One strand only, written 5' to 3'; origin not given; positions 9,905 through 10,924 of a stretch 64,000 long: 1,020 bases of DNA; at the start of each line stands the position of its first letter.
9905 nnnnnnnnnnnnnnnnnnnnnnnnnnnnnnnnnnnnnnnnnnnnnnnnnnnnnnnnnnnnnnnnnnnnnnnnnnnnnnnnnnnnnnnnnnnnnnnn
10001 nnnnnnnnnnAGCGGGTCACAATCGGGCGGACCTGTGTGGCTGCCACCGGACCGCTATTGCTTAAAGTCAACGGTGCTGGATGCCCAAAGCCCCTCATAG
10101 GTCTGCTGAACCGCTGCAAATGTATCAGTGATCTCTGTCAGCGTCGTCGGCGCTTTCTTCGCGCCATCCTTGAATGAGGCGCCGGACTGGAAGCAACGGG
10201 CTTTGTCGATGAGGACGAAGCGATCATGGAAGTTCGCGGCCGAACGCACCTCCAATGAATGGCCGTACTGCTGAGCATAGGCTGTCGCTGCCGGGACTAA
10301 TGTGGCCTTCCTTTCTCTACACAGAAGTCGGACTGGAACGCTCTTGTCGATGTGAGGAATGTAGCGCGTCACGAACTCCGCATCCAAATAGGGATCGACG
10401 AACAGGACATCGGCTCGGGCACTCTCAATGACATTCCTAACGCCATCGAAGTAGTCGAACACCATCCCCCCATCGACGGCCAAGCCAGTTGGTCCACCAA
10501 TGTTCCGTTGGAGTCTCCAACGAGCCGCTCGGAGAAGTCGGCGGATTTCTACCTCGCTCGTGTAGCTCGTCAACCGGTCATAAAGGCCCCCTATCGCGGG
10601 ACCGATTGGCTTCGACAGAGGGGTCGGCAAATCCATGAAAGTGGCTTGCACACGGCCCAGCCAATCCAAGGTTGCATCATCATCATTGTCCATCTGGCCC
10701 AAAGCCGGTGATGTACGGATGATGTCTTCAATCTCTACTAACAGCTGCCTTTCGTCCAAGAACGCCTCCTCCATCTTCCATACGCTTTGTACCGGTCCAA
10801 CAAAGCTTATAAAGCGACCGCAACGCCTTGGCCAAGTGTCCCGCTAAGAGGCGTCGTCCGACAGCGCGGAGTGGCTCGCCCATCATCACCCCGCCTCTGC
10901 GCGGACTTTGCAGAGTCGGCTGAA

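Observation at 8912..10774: Island cargo: AbiJ-like HEPN protein paired with a stand-alone PLD-like 'HDR' protein, a candidate two-gene defence module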

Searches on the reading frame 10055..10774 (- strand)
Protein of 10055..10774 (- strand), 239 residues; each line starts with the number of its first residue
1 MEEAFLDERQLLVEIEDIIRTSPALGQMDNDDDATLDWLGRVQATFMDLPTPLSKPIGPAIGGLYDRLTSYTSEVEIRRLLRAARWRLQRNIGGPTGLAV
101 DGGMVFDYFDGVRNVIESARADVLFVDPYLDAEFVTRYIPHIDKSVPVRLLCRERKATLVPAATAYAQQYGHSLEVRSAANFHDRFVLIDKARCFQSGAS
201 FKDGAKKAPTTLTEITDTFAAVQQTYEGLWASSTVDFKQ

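Call 4: search_protein_families(library=pfam, proteins=[window:10055-10774:-], max_evalue=1)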
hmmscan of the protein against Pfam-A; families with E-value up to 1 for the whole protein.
window:10055-10774:- (239 aa): 1 family
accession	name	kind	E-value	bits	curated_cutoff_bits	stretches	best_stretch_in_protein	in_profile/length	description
PF24217.1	DUF7436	-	0.031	14.6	34.2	1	135-193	51-110/153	Family of unknown function (DUF7436)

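Call 5: search_protein_families(library=padloc, proteins=[window:10055-10774:-], max_evalue=1)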
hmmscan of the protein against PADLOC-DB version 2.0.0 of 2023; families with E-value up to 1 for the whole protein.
window:10055-10774:- (239 aa): 2 families
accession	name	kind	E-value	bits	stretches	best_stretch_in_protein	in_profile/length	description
PDLC04869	PDC-S05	-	4.8e-17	60.1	1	103-218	178-290/306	-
PDLC04879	PDC-S05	-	1.5e-15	55.4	1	102-208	164-267/285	-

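Call 6: search_protein_families(library=ncbifam, proteins=[window:10055-10774:-], max_evalue=1)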
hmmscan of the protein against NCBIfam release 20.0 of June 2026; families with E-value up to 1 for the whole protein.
window:10055-10774:- (239 aa): 2 families
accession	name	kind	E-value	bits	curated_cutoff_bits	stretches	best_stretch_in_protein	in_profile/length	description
NF040700.1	VPA1262_N_dom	domain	6.5e-08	31.8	80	1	111-231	329-477/478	VPA1262 family N-terminal domain-containing protein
NF040699.1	VPA1262_fam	subfamily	0.048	11.5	325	1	121-194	410-505/1026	VPA1262 family protein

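Call 11: find_homologous_proteins(query=window:10055-10774:-)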
Query window:10055-10774:- (239 aa): 1714 proteins with E <= 0.001 among 3079 candidates; the best 120 are listed.
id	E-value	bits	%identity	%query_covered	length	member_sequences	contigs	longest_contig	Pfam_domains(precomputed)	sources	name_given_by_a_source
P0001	6.0e-152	522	100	98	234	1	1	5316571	-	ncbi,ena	-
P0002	1.0e-79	285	59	97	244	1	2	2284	-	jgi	jgi:hypothetical protein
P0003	2.0e-72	262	52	97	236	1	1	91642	-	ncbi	ncbi:MAG: hypothetical protein Rhirs2KO_11380 [Rhizobiaceae bacterium]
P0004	3.3e-71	258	68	69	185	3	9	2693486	-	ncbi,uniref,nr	ncbi:hypothetical protein CK231_00095 [Mesorhizobium loti]|uniref:Phospholipase D-like domain-contai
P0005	2.9e-68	248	52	97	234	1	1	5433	-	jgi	jgi:hypothetical protein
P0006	3.9e-67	244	51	95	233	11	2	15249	-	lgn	-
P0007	1.2e-66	243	52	97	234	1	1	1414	-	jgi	jgi:hypothetical protein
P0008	1.4e-66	242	50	97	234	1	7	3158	-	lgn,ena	-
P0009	2.0e-66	242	50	97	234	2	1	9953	-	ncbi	-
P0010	4.1e-66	241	50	97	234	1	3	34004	-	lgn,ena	-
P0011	5.1e-66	241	49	97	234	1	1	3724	-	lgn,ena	-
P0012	6.2e-66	240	50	96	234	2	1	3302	-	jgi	-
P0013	7.1e-66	240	49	97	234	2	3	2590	-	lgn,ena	-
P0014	8.7e-66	240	53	96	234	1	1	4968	-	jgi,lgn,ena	-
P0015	9.8e-66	240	49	97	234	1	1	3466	-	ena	-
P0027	1.1e-64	236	50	97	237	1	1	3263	PF13091.13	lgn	-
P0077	3.3e-62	228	49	95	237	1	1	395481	-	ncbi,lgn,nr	ncbi:MAG TPA: hypothetical protein VHP37_22000 [Burkholderiales bacterium]|nr:hypothetical protein [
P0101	1.1e-61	226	47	97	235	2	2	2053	PF13091.13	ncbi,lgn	-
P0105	1.3e-61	226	48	97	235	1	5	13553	PF13091.13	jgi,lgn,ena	-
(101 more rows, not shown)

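Call 14: find_related_loci(query=A1, collection=genome_contigs, flank=10000)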
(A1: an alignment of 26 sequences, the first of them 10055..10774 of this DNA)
Query A1 (239 aa) in genome_contigs; peptide patterns used: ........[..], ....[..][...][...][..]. (x = any residue, [..] = any of these).
599 stretches matched a pattern (row limit reached: there are more); 446 encode a relative of the query (tblastn E <= 1e-3); the best 80 are kept; 80 distinct loci.
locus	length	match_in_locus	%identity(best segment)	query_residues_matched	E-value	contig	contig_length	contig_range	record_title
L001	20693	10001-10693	52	6-236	9e-71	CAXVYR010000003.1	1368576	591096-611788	MAG: Terriglobia bacterium isolate 00cd7bbc-bff0-487f-9545-a217d18c1db4 genome assembly, contig: contig_3, whole genome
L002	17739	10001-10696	49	6-235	3e-67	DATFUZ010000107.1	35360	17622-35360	MAG TPA_asm: Gallionellaceae bacterium isolate SMAG_U9450 k141_177726, whole genome shotgun sequence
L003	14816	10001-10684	50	10-234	6e-67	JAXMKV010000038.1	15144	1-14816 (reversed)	MAG: Gallionella sp. isolate L4_concoct.bin.0_sub k141_111406, whole genome shotgun sequence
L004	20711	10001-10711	48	2-235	3e-66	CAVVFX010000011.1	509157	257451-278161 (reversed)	MAG: Terriglobia bacterium isolate MFD01716.bin.2.1 genome assembly, contig: contig_13825, whole genome shotgun sequence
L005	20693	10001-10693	48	6-236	2e-66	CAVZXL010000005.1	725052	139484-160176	MAG: Terriglobia bacterium isolate MFD01872.bin.2.165 genome assembly, contig: contig_28887, whole genome shotgun sequen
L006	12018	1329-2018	48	6-233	4e-65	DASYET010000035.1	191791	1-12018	MAG TPA_asm: Bryobacteraceae bacterium isolate SMAG_U4994 k141_3130078, whole genome shotgun sequence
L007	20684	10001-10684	49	10-234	1e-64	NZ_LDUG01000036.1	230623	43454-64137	Thiobacillus denitrificans strain RG RG36, whole genome shotgun sequence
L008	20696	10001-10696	46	10-238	4e-62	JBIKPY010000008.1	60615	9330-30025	MAG: Polaromonas sp. isolate ME2015-05-09_3300035438_group6_bin58 Rohwer_bin2194_scaffold_56_c1, whole genome shotgun se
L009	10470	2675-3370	47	6-235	7e-62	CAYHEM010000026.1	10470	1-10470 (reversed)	MAG TPA_asm: uncultured Gallionella sp. isolate ERP119702_co1_195 genome assembly, contig: NODE_8418_length_10470_cov_50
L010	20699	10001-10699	44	6-236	7e-62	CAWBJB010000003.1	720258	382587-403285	MAG: Terriglobia bacterium isolate MFD05513.bin.2.111 genome assembly, contig: contig_11893, whole genome shotgun sequen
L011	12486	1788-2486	46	6-236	2e-61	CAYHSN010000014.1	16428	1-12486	MAG TPA_asm: uncultured Vicinamibacterales bacterium isolate ERP119705_co14_223 genome assembly, contig: NODE_3834_lengt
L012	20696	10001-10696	45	6-235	1e-61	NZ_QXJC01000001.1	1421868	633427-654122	Simplicispira hankyongi strain NY-02 contig_1, whole genome shotgun sequence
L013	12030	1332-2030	45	6-236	2e-61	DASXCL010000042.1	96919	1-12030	MAG TPA_asm: Candidatus Angelobacter sp. isolate SMAG_U5059 k141_3013343, whole genome shotgun sequence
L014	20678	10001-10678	46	12-235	2e-60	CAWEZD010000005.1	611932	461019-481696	MAG: Bryobacterales bacterium isolate MFD09222.bin.1.124 genome assembly, contig: contig_49471, whole genome shotgun seq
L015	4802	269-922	46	20-235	1e-60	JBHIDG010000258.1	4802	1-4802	MAG: Woeseia sp. isolate Baj_3_bin.14 NODE_5407_length_4802_cov_4.987992, whole genome shotgun sequence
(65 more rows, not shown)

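Call 21: find_related_loci(query=A1, collection=viral_contigs, flank=10000)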
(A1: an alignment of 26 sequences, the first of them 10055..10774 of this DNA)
Query A1 (239 aa) in viral_contigs; peptide patterns used: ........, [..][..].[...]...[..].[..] (x = any residue, [..] = any of these).
16 stretches matched a pattern; 1 encode a relative of the query (tblastn E <= 1e-3); 1 distinct loci.
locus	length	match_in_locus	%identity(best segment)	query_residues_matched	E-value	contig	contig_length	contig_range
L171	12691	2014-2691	46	11-236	3e-63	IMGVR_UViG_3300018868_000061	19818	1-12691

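Call 26: search_solved_structures(query=A1, max_evalue=1, show_alignments=2)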
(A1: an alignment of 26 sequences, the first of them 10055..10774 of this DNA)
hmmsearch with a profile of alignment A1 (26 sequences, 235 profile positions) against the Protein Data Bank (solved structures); distinct sequences matched with E-value up to 1: 4.
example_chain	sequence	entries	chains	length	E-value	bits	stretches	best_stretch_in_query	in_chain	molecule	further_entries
8w6e_A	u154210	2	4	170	0.07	16.1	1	4-84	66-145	HBC599 in complex with wFAP1.1 | wFAP1.1 structure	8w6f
6l80_A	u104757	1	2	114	0.24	14.4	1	21-112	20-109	Gamma-tubulin complex subunit mod21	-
1byr_A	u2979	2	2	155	0.42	13.6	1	114-204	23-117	PROTEIN (ENDONUCLEASE)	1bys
6yip_A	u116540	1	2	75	0.73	12.8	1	19-85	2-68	Kinesin-like protein KIF20A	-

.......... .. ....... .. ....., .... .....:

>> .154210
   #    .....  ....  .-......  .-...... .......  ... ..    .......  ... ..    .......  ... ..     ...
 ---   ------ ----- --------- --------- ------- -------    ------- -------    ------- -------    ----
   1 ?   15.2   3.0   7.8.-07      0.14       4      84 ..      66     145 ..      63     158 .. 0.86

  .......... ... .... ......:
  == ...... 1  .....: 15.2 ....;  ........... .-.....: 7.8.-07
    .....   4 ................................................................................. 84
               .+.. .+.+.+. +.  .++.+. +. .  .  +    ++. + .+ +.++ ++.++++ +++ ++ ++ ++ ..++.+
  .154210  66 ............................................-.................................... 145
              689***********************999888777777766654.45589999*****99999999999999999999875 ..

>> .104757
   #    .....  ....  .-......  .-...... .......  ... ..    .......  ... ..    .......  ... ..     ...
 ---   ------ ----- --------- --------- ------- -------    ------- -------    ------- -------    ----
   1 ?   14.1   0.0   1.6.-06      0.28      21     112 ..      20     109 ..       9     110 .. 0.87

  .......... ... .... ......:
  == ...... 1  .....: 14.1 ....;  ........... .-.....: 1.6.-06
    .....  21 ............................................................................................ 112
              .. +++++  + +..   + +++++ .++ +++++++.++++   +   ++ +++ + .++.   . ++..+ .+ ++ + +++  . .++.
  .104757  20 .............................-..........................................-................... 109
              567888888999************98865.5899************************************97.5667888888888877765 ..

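Call 42: find_encoding_contigs(protein=P0004, flank=6000, max_places=3)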
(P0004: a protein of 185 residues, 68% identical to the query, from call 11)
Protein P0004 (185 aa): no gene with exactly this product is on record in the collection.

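Call 43: find_encoding_contigs(protein=P0003, flank=6000, max_places=2)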
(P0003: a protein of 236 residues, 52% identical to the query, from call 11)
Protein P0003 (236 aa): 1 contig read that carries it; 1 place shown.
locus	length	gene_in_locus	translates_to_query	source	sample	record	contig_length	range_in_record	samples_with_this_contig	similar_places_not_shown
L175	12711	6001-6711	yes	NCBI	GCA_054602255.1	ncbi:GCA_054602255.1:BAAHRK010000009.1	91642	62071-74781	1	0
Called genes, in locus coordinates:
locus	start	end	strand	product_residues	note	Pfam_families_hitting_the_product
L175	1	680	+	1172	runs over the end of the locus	-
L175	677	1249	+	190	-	-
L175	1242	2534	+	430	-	-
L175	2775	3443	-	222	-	PF02586:SRAP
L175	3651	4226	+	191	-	-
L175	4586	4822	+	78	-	-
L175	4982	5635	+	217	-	PF00239:Resolvase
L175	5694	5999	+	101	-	-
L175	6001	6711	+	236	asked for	-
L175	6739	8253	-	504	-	PF00239:Resolvase, PF07508:Recombinase, PF13408:Zn_ribbon_recom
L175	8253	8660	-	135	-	PF14355:Abi_C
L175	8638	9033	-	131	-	-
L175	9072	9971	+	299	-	PF00493:MCM (weak), PF01078:Mg_chelatase, PF07728:AAA_5, PF13335:Mg_chelatase_C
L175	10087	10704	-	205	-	PF06035:Peptidase_C93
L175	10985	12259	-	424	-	PF06850:PHB_depo_C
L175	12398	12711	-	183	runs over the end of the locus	PF00583:Acetyltransf_1, PF13673:Acetyltransf_10, PF13508:Acetyltransf_7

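Call 45: predict_structure(alignment_id=A1)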
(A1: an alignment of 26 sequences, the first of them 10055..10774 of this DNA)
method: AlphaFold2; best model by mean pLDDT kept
length: 239 residues; sequences in the alignment: 26
mean_pLDDT: 89.8   pTM: 0.59
mean pLDDT of the five models: 89.8, 89.5, 88.6, 88.4, 86.5
residues with pLDDT >= 90: 184; 70-90: 32; 50-70: 12; < 50: 11
segments of 3 or more residues with pLDDT < 50: 95-105
pLDDT, mean of each block of 10 residues (from residue 1): 80 92 94 96 96 95 95 97 92 56 55 92 97 95 98 97 98 98 95 91 66 88 97 97
secondary structure, 60 per line:
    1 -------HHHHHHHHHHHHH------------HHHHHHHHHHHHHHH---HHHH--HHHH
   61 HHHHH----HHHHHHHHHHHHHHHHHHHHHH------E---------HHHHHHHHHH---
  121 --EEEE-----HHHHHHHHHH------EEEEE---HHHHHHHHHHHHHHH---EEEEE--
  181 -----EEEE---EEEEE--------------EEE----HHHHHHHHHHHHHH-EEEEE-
elements in order: H8-20 H33-47 H51-54 H57-65 H70-91 H108-117 E123-126 H132-141 E148-152 H156-170 E174-178 E186-189 E193-197 E212-214 H219-232 E234-238

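Call 49: fold_search(model_id=the predicted structure, library=pdb)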
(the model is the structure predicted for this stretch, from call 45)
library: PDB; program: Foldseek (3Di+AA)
matches with E <= 10: 566; with E <= 0.001: 39
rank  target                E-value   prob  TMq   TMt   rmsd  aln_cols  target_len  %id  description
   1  5box_A                4.5e-07  1.00  0.41  0.37  10.8       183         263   14  Structure of TrmBL2, an archaeal chromatin protein, shows a novel mode of DNA binding. (released 2015-09-02)
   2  5bpi_C                5.3e-07  1.00  0.39  0.37  10.5       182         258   14  Structure of TrmBL2, an archaeal chromatin protein, shows a novel mode of DNA binding. (released 2015-09-02)
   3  5bpd_B                6.0e-07  1.00  0.40  0.37  10.7       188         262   14  Structure of TrmBL2, an archaeal chromatin protein, shows a novel mode of DNA binding. (released 2015-09-02)
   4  5bpd_D                1.2e-06  1.00  0.39  0.36  17.0       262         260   13  Structure of TrmBL2, an archaeal chromatin protein, shows a novel mode of DNA binding. (released 2015-09-02)
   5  5bpi_D                1.3e-06  1.00  0.41  0.39  16.8       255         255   13  Structure of TrmBL2, an archaeal chromatin protein, shows a novel mode of DNA binding. (released 2015-09-02)
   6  2ymb_D                1.9e-06  1.00  0.36  0.37  14.4       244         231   13  Structures of MITD1 (released 2012-10-24)
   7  5bpd_C                2.2e-06  1.00  0.39  0.37  16.9       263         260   14  Structure of TrmBL2, an archaeal chromatin protein, shows a novel mode of DNA binding. (released 2015-09-02)
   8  5qhm                  2.3e-06  1.00  0.43  0.59   4.4       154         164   16  PanDDA analysis group deposition of models with modelled events (e.g. bound ligands) -- Crystal Structure of human FAM83 (released 2018-12-19)
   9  5lzk_A                5.8e-06  1.00  0.40  0.55   5.5       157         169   16  Structure of the domain of unknown function DUF1669 from human FAM83B (released 2016-10-26)
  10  3qph_A                6.1e-06  1.00  0.40  0.30   8.0       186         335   13  The three-dimensional structure of TrmB, a global transcriptional regulator of the hyperthermophilic archaeon Pyrococc (released 2012-05-30)
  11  4urj_A                8.2e-06  1.00  0.43  0.58   4.0       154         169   17  Crystal structure of human BJ-TSA-9 (released 2014-10-01)
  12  2ymb_C                1.0e-05  1.00  0.34  0.35  14.4       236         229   12  Structures of MITD1 (released 2012-10-24)
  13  5bqt_B                1.5e-05  1.00  0.38  0.36  16.8       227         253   15  Structure of TrmBL2, an archaeal chromatin protein, shows a novel mode of DNA binding. (released 2015-09-02)
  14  5bqt_A                1.8e-05  1.00  0.40  0.37  10.8       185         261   16  Structure of TrmBL2, an archaeal chromatin protein, shows a novel mode of DNA binding. (released 2015-09-02)
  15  4urj_C                2.1e-05  1.00  0.44  0.59   4.5       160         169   16  Crystal structure of human BJ-TSA-9 (released 2014-10-01)
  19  1byr                  3.3e-05  1.00  0.42  0.61   4.0       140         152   16  CRYSTAL STRUCTURE OF A PHOSPHOLIPASE D FAMILY MEMBER, NUC FROM SALMONELLA TYPHIMURIUM (released 1999-10-19)
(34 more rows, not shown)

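Call 54: search_protein_families(library=pfam, proteins=[L175:8253-8660:-, L175:8638-9033:-, P0027, P0101, L175:5694-5999:+], max_evalue=1)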
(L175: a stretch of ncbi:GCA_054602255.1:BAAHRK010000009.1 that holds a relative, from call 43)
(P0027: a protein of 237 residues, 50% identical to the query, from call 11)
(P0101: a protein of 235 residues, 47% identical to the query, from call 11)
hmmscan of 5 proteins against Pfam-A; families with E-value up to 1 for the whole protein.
L175:8253-8660:- (135 aa): 1 family
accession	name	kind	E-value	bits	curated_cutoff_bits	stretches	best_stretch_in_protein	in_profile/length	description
PF14355.11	Abi_C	-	2.6e-19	69.5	24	1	47-124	1-83/83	Abortive infection C-terminus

L175:8638-9033:- (131 aa): 0 families

P0027 (237 aa): 3 families
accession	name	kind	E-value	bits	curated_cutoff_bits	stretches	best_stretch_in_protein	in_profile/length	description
PF13091.12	PLDc_2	-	1.3e-05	25.4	27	1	111-200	2-101/132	PLD-like domain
PF24217.1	DUF7436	-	0.0011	19.3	34.2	1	132-193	50-112/153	Family of unknown function (DUF7436)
PF16740.10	SKA2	-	0.16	12.2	30.1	1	108-151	5-46/110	Spindle and kinetochore-associated protein 2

P0101 (235 aa): 3 families
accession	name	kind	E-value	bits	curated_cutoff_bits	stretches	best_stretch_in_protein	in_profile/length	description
PF24217.1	DUF7436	-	0.0011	19.3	34.2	1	132-191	51-111/153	Family of unknown function (DUF7436)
PF25812.1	RAD24_helical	-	0.045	14.4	27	1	9-83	29-104/121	Checkpoint protein RAD24-like, helical bundle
PF03704.23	BTAD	-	0.15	12.8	22.1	1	4-53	79-128/146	Bacterial transcriptional activator domain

L175:5694-5999:+ (101 aa): 0 families

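Call 58: search_dna_similar(query=window:10058-10774:-, collection=plasmids, mode=protein, max_rows=60, max_evalue=0.00001)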
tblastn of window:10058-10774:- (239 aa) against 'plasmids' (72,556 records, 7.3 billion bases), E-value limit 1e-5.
Records with a match: 6; places in all: 6; records where one place covers at least 80% of the query: 0.
Best place of each record, by identity: <60% 6.
By first word of the organism name: Bacteroides 5; Azotobacter 1.
By predicted mobility (MOB-suite, as given by PLSDB): mobilizable 5; non-mobilizable 1.
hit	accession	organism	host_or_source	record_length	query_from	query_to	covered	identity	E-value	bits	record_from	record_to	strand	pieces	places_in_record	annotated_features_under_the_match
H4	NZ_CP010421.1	Azotobacter chroococcum NCIMB 8003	cell culture,soil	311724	103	234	55%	31.7%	4e-12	72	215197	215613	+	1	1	hypothetical protein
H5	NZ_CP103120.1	Bacteroides thetaiotaomicron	Homo sapiens,cell culture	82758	103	227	52%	27.6%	1e-6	56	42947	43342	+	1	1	rhuM: RhuM family protein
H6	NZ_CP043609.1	Bacteroides fragilis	Homo sapiens,cell culture,feces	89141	102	207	44%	32.1%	3e-6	55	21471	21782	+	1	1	rhuM: RhuM family protein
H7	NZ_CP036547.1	Bacteroides fragilis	Homo sapiens,blood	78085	102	207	44%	32.1%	4e-6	54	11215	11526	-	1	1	rhuM: RhuM family protein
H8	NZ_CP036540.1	Bacteroides fragilis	Homo sapiens,blood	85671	102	207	44%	32.1%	4e-6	54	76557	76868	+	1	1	rhuM: RhuM family protein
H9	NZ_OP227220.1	Bacteroides sp.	-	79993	102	207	44%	31.1%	8e-6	54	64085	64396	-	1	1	rhuM: RhuM family protein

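Call 85: search_protein_families(library=phrogs, proteins=[window:10055-10774:-], max_evalue=0.01)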
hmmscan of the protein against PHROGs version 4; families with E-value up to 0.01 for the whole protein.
window:10055-10774:- (239 aa): 0 families

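Call 91: search_protein_families(library=padloc, proteins=[P0003, P0010, P0077, P0105], max_evalue=0.001)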
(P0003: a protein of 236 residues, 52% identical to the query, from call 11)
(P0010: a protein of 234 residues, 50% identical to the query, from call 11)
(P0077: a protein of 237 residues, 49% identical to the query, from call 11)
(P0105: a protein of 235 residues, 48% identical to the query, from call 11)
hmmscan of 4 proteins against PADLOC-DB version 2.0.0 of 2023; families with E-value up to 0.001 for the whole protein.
P0003 (236 aa): 2 families
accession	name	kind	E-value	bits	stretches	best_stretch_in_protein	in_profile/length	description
PDLC04869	PDC-S05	-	2.4e-13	48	1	72-214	151-289/306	-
PDLC04879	PDC-S05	-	1.5e-10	39.1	1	92-202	157-264/285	-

P0010 (234 aa): 2 families
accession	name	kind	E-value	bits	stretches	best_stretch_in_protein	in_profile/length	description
PDLC04869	PDC-S05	-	3.2e-18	64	1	97-215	175-290/306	-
PDLC04879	PDC-S05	-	1.3e-17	62.2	1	89-205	154-267/285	-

P0077 (237 aa): 2 families
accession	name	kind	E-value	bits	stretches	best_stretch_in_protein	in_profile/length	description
PDLC04869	PDC-S05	-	1.3e-15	55.4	1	102-223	177-297/306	-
PDLC04879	PDC-S05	-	1e-13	49.4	1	95-216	157-274/285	-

P0105 (235 aa): 2 families
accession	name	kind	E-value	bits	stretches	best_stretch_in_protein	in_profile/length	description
PDLC04869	PDC-S05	-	2.4e-22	77.5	1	55-215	143-290/306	-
PDLC04879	PDC-S05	-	5.3e-19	66.7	1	78-205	142-267/285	-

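Call 94: find_encoding_contigs(protein=P0002, flank=3000, max_places=2)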
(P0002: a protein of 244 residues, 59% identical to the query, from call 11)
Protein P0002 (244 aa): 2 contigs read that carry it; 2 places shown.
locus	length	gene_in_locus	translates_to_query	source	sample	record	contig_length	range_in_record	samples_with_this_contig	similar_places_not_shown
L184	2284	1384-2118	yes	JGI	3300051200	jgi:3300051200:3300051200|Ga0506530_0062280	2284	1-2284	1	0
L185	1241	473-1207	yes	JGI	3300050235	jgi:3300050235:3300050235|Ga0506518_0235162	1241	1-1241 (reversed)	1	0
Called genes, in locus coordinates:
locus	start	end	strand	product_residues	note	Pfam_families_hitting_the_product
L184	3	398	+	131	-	?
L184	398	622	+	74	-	-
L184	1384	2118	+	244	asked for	-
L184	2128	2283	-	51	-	?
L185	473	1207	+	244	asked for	-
